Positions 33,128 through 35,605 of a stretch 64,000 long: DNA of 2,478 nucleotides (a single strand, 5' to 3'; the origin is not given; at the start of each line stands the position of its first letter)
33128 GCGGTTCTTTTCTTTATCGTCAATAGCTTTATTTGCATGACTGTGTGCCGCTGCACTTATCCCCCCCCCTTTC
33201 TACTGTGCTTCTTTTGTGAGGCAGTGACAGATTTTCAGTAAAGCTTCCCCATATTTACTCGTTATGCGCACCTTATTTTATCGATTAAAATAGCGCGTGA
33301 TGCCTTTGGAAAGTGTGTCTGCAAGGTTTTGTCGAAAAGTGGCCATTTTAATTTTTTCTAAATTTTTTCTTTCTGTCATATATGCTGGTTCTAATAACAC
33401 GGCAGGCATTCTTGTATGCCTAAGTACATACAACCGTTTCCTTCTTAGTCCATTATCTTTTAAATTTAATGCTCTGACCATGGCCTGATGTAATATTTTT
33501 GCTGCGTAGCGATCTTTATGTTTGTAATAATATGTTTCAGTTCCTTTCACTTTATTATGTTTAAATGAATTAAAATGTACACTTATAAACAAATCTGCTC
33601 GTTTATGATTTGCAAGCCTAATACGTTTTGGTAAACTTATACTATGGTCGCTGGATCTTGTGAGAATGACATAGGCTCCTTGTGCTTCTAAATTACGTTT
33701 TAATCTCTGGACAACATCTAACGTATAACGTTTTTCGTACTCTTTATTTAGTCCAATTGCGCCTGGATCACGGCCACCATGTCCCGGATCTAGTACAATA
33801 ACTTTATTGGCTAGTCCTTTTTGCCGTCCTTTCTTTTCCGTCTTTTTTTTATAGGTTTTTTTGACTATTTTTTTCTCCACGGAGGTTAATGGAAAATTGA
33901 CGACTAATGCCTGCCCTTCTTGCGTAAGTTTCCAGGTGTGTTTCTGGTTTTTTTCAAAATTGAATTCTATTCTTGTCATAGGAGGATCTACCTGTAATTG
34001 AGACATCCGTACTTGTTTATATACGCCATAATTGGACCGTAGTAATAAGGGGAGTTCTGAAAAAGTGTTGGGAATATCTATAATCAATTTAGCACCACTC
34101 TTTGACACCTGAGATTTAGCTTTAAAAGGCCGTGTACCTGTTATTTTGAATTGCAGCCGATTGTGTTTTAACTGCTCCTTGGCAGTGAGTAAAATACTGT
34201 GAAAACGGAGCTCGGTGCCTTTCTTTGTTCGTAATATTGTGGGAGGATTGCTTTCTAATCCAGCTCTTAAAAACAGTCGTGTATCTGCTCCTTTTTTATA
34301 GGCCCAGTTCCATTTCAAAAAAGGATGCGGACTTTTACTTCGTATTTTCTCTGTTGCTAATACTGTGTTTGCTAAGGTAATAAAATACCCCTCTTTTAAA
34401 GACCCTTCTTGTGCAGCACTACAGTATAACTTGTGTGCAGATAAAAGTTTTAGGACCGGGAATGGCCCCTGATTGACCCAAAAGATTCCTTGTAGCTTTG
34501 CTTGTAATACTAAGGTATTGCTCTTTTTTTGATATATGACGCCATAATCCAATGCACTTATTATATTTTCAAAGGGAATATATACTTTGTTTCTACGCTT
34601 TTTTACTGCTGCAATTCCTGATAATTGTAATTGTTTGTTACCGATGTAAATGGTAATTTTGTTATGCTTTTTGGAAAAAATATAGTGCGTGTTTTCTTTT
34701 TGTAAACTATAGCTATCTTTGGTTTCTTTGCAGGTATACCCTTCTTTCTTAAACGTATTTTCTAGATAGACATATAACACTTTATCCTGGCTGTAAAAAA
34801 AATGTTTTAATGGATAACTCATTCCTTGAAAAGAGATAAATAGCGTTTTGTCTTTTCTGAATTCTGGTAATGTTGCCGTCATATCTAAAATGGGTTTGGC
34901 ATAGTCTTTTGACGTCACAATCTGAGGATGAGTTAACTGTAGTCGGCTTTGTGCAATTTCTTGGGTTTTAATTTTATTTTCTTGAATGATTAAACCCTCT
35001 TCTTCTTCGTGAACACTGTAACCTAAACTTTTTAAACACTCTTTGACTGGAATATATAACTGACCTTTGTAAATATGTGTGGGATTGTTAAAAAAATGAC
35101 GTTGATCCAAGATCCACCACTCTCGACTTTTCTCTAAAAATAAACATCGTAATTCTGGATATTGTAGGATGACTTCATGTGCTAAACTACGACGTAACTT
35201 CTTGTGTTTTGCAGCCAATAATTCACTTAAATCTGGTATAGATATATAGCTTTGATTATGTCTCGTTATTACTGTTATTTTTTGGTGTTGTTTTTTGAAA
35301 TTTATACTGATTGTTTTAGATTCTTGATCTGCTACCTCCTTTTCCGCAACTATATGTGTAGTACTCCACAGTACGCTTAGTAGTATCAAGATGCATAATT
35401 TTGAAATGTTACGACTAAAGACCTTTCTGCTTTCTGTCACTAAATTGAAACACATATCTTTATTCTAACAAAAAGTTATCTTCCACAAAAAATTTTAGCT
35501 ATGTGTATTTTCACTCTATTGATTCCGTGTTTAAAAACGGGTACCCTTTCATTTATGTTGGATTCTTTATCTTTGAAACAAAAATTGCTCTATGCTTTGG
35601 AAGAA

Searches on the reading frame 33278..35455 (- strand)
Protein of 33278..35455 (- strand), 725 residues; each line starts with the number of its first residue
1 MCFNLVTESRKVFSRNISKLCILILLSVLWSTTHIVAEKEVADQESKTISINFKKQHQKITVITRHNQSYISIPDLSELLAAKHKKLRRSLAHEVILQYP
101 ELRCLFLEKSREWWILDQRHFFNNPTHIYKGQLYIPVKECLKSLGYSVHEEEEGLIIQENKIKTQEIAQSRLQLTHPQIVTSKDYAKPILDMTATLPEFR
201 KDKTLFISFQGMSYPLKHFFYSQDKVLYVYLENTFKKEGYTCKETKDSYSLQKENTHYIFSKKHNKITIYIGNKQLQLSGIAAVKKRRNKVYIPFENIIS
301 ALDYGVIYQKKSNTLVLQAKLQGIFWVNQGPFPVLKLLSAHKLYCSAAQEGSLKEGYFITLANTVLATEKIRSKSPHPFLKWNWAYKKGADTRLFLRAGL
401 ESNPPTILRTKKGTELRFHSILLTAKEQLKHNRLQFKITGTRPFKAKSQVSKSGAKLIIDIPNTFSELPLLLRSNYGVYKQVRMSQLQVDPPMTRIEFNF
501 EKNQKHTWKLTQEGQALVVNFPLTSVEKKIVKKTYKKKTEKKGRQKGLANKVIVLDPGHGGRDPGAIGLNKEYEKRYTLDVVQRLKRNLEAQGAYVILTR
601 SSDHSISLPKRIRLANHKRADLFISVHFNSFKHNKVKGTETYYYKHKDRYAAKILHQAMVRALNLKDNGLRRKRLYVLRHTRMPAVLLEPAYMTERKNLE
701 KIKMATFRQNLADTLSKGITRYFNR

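Call 38: search_protein_families(library=ncbifam, proteins=[window:33278-35455:-], max_evalue=0.00001)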
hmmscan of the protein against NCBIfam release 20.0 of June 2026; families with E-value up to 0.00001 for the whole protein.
window:33278-35455:- (725 aa): 5 families
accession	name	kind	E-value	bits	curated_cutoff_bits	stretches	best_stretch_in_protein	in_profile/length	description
TIGR02883.1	spore_cwlD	equivalog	1.1e-36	126.7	221.55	1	551-722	1-189/189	N-acetylmuramoyl-L-alanine amidase CwlD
NF007652.1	PRK10319.1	equivalog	8.4e-29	100.7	400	1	515-642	21-150/291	N-acetylmuramoyl-L-alanine amidase AmiA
NF038267.1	amidase_AmiC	exception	1.5e-26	93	700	1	522-647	163-284/407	N-acetylmuramoyl-L-alanine amidase AmiC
NF007751.0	PRK10431.1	equivalog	6.1e-17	61.3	532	1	548-638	188-280/445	N-acetylmuramoyl-L-alanine amidase AmiB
NF038140.1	amidase_Rv3717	exception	1.8e-10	40.7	335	1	573-723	66-231/233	Rv3717 family N-acetylmuramoyl-L-alanine amidase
